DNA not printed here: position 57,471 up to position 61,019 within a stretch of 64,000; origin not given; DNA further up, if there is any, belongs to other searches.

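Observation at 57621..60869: Orphan 1082-aa CbbO/NorD-like VWA protein with an ~800-aa uncharacterised N-terminal region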

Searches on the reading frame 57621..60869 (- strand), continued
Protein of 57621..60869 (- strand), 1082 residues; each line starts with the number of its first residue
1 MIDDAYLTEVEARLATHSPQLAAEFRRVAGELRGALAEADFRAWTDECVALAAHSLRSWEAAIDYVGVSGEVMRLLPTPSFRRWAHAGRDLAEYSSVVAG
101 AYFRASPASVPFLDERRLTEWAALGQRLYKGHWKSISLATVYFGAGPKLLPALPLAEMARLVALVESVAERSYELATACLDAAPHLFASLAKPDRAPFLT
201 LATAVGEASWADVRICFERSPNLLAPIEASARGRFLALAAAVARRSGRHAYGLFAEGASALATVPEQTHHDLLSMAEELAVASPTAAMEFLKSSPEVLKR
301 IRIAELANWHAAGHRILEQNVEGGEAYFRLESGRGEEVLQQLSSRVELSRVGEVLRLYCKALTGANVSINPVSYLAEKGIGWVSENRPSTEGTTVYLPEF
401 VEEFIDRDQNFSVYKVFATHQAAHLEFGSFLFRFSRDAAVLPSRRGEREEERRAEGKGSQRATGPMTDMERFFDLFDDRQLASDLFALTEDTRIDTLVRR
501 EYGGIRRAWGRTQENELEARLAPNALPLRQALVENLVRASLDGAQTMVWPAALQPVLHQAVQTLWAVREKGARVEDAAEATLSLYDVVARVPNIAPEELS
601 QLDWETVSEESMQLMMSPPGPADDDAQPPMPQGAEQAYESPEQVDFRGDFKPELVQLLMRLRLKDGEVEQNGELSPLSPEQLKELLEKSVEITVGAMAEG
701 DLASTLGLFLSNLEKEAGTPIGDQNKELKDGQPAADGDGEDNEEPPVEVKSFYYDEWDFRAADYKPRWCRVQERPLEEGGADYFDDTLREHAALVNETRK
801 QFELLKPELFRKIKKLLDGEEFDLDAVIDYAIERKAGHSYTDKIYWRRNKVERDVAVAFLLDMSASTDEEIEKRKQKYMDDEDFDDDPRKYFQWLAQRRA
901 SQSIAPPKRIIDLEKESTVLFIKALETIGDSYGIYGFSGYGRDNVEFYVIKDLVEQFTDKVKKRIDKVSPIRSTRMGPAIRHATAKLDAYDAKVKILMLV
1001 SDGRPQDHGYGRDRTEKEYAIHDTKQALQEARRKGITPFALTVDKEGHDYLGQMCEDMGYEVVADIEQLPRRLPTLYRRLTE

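Call 18: find_encoding_contigs(protein=P0010, flank=10000, max_places=2)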
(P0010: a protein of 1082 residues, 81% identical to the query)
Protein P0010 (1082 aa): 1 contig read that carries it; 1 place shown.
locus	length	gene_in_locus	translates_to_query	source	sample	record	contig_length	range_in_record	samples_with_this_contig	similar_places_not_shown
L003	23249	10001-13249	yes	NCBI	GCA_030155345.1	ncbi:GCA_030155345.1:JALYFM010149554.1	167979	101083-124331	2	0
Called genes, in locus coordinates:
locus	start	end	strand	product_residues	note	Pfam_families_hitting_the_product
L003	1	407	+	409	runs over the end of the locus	-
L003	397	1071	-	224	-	PF00834:Ribul_P_3_epim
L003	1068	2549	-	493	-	PF00206:Lyase_1, PF14698:ASL_C2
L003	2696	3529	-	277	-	PF00702:Hydrolase, PF13419:HAD_2, PF13242:Hydrolase_like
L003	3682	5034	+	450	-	PF00919:UPF0004, PF04055:Radical_SAM, PF18693:TRAM_2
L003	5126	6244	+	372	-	PF13379:NMT1_2, PF09084:NMT1, PF12974:Phosphonate-bd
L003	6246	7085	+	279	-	PF00005:ABC_tran, PF13304:AAA_21 (faint)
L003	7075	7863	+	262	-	PF00528:BPD_transp_1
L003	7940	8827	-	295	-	PF12679:ABC2_membrane_2 (weak), PF01061:ABC2_membrane, PF12698:ABC2_membrane_3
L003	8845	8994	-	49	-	-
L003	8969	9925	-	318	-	PF00005:ABC_tran, PF13304:AAA_21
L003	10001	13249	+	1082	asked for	PF00092:VWA (weak)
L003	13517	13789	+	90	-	-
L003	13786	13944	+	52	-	-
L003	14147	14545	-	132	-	PF01649:Ribosomal_S20p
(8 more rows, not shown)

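Call 19: find_encoding_contigs(protein=P0080, flank=10000, max_places=2)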
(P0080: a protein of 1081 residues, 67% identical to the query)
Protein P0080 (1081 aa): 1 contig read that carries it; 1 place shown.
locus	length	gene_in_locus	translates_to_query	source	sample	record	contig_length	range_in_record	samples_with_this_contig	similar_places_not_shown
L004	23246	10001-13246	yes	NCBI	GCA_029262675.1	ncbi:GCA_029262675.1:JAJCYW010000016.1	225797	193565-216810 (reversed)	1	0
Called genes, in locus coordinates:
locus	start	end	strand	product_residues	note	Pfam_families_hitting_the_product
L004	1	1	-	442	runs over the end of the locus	PF00561:Abhydrolase_1, PF12697:Abhydrolase_6, PF12146:Hydrolase_4, PF00211:Guanylate_cyc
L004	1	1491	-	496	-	PF00561:Abhydrolase_1, PF12697:Abhydrolase_6, PF12146:Hydrolase_4, PF00211:Guanylate_cyc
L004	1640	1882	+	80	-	-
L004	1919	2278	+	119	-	PF00837:T4_deiodinase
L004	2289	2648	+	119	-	-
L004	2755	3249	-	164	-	-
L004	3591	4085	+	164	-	-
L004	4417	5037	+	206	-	PF01121:CoaE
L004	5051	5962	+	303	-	PF07728:AAA_5, PF08406:CbbQ_C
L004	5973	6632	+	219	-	PF00160:Pro_isomerase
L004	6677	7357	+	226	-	PF00149:Metallophos, PF12850:Metallophos_2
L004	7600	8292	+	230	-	PF00404:Dockerin_1, PF12690:BsuPI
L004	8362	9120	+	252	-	-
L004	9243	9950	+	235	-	PF12690:BsuPI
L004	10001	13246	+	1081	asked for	-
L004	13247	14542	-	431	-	PF00930:DPPIV_N (faint), PF25174:Beta-prop_THOC3 (faint), PF26550:Tricorn_2nd (faint), PF07676:PD40 (faint), PF25460:Beta-prop_Aladin (faint), PF26549:Tricorn_N (weak)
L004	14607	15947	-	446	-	-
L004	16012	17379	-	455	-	-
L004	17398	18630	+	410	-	PF22025:ThiI_fer, PF02926:THUMP, PF02568:ThiI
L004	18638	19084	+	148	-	PF00293:NUDIX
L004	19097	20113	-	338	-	PF00296:Bac_luciferase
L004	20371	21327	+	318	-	-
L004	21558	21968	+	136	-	-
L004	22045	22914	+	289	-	PF13714:PEP_mutase, PF00463:ICL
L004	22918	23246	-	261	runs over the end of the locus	-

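Call 20: find_encoding_contigs(protein=P0004, flank=10000, max_places=2)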
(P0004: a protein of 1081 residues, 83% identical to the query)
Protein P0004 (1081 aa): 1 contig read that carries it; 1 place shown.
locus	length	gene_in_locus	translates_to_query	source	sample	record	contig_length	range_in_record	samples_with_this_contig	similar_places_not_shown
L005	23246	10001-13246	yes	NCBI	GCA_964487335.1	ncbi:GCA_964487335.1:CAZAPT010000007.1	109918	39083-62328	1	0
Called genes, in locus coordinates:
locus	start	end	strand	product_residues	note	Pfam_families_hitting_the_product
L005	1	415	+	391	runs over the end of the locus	PF00988:CPSase_sm_chain, PF00117:GATase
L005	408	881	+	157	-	PF13302:Acetyltransf_3, PF00583:Acetyltransf_1, PF13508:Acetyltransf_7 (weak)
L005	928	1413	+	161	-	-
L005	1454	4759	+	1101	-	PF25596:CPSase_L_D1, PF02786:CPSase_L_D2, PF02787:CPSase_L_D3, PF25596:CPSase_L_D1, PF01071:GARS_A (weak), PF02655:ATP-grasp_3 (weak), PF02786:CPSase_L_D2, PF02142:MGS, +3 more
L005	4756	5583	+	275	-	PF10418:DHODB_Fe-S_bind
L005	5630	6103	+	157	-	PF00903:Glyoxalase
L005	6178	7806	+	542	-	PF01642:MM_CoA_mutase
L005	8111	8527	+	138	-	PF05991:NYN_YacP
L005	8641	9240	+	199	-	PF14333:DUF4389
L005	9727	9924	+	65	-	-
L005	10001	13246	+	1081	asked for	PF00092:VWA (weak)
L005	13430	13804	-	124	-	-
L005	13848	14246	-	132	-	-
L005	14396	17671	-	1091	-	PF00211:Guanylate_cyc, PF13191:AAA_16, PF13401:AAA_22 (faint), PF17874:TPR_MalT (faint), PF07719:TPR_2 (faint), PF13424:TPR_12 (faint)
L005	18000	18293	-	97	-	PF02080:TrkA_C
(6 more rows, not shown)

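Call 26: find_homologous_proteins(query=L004:5051-5962:+)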
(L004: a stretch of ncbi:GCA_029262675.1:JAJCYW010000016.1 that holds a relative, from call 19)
Query L004:5051-5962:+ (303 aa): 8000 proteins with E <= 0.001 among 8000 candidates; the best 120 are listed.
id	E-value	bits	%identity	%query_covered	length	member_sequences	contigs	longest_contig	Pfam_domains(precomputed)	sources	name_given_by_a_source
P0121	2.3e-185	633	92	100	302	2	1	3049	PF08406.17,PF07728.21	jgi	-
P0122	2.7e-172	590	87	100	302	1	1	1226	PF08406.17,PF07728.21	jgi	-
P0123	4.6e-172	589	85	100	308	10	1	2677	PF08406.17,PF07728.21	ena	-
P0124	6.9e-172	589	86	100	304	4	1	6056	PF08406.17,PF07728.21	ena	-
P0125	1.3e-171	588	85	100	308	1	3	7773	PF08406.17,PF07728.21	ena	-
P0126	1.1e-170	585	87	100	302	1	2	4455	PF08406.17,PF07728.21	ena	-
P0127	1.5e-168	578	84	100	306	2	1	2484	PF08406.17,PF07728.21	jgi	-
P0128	5.1e-167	573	84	100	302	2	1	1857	PF08406.17,PF07728.21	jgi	-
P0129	2.7e-166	570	84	100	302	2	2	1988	PF08406.17,PF07728.21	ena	-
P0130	2.9e-166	570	85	100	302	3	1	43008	PF08406.17,PF07728.21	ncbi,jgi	-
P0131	3.5e-166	570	85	100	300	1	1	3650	PF08406.17,PF07728.21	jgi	jgi:nitric oxide reductase NorQ protein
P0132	6.4e-166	569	84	100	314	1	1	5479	PF08406.17,PF07728.21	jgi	jgi:nitric oxide reductase NorQ protein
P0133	9.9e-166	568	86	100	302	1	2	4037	PF08406.17,PF07728.21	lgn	-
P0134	1.2e-165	568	82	100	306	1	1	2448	PF08406.17,PF07728.21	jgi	jgi:nitric oxide reductase NorQ protein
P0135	1.5e-165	568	83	100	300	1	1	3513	PF08406.17,PF07728.21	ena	-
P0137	4.6e-165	566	84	100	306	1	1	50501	PF08406.17,PF07728.21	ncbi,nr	ncbi:MAG: AAA family ATPase [Chloroflexi bacterium RBG_16_68_14]|nr:MAG: AAA family ATPase [Chlorofl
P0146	3.5e-164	563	84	100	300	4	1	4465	PF08406.17,PF07728.21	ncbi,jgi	jgi:nitric oxide reductase NorQ protein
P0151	9.0e-164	562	83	100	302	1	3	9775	PF08406.17,PF07728.21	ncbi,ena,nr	ncbi:MAG: CbbQ/NirQ/NorQ/GpvN family protein [Chloroflexi bacterium]|nr:CbbQ/NirQ/NorQ/GpvN family p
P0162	4.9e-163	559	83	100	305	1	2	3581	PF08406.17,PF07728.21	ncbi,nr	ncbi:MAG: CbbQ/NirQ/NorQ/GpvN family protein [Dehalococcoidia bacterium]|nr:CbbQ/NirQ/NorQ/GpvN fami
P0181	2.3e-161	554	81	100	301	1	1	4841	PF08406.17,PF07728.21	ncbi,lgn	-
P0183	2.7e-161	554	82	100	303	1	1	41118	PF08406.17,PF07728.21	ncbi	ncbi:MAG: CbbQ/NirQ/NorQ/GpvN family protein [Dehalococcoidia bacterium]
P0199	5.1e-160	550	82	100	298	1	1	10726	PF08406.17,PF07728.21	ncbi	ncbi:MAG: CbbQ/NirQ/NorQ/GpvN family protein [Dehalococcoidia bacterium]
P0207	1.2e-158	545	82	100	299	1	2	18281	PF08406.17,PF07728.21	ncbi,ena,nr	ncbi:MAG: CbbQ/NirQ/NorQ/GpvN family protein [Chloroflexi bacterium]|nr:CbbQ/NirQ/NorQ/GpvN family p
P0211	5.8e-158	543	79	100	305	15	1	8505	PF08406.17,PF07728.21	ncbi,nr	ncbi:MAG: CbbQ/NirQ/NorQ/GpvN family protein [Chloroflexi bacterium]|nr:CbbQ/NirQ/NorQ/GpvN family p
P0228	2.3e-156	538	81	98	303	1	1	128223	PF08406.17,PF07728.21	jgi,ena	-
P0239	1.3e-155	535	79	98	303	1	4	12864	PF08406.17,PF07728.21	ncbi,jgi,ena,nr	ncbi:MAG TPA: CbbQ/NirQ/NorQ/GpvN family protein [Dehalococcoidia bacterium]|nr:CbbQ/NirQ/NorQ/GpvN 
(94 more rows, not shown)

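Call 43: find_encoding_contigs(protein=P0228, flank=10000, max_places=2)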
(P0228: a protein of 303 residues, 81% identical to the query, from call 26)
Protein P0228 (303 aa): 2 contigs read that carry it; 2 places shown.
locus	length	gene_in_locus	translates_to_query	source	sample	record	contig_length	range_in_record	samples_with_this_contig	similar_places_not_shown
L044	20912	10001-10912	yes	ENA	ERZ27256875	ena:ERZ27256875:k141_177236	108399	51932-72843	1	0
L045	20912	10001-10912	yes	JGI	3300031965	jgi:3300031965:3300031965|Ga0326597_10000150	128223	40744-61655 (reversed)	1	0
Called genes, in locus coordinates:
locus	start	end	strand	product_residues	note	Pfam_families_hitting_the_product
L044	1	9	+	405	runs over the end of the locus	PF00180:Iso_dh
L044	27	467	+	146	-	PF20393:Pro_CA_2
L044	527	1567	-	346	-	PF00005:ABC_tran, PF08352:oligo_HPY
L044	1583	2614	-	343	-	PF00005:ABC_tran, PF02463:SMC_N (weak), PF13304:AAA_21, PF08352:oligo_HPY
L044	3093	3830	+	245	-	PF01925:TauE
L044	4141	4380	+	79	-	PF06983:3-dmu-9_3-mt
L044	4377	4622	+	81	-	PF06983:3-dmu-9_3-mt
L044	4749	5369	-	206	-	PF00510:COX3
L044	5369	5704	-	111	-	PF03626:COX4_pro (weak)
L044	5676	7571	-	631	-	PF00115:COX1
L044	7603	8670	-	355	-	PF00116:COX2, PF13473:Cupredoxin_1, PF00127:Copper-bind (faint)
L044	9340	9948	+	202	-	PF01121:CoaE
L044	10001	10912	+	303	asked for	PF07728:AAA_5, PF08406:CbbQ_C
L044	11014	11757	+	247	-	PF00160:Pro_isomerase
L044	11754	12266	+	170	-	-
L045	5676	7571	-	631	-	PF00115:COX1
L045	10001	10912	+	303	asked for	PF07728:AAA_5, PF08406:CbbQ_C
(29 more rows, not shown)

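Call 44: find_encoding_contigs(protein=P0183, flank=10000, max_places=2)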
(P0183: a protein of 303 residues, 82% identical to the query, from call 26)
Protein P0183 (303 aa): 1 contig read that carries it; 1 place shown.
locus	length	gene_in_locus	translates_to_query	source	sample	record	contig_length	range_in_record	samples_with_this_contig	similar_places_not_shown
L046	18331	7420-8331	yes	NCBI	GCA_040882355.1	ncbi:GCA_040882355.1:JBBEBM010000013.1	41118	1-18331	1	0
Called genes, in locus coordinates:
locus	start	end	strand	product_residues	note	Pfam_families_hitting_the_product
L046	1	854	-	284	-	PF01916:DS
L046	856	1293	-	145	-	PF02675:AdoMet_dc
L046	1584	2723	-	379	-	PF04468:PSP1, PF28472:PSP1_3rd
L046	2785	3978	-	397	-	PF13177:DNA_pol3_delta2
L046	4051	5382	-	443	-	PF00278:Orn_DAP_Arg_deC, PF02784:Orn_Arg_deC_N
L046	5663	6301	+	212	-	-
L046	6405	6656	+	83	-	-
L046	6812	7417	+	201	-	PF01121:CoaE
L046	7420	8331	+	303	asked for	PF07728:AAA_5, PF08406:CbbQ_C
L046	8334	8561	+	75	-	PF07927:HicA_toxin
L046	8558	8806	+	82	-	PF15919:HicB_lk_antitox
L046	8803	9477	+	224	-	PF00160:Pro_isomerase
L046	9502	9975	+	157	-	PF00160:Pro_isomerase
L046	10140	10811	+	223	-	PF00149:Metallophos, PF12850:Metallophos_2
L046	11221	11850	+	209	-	-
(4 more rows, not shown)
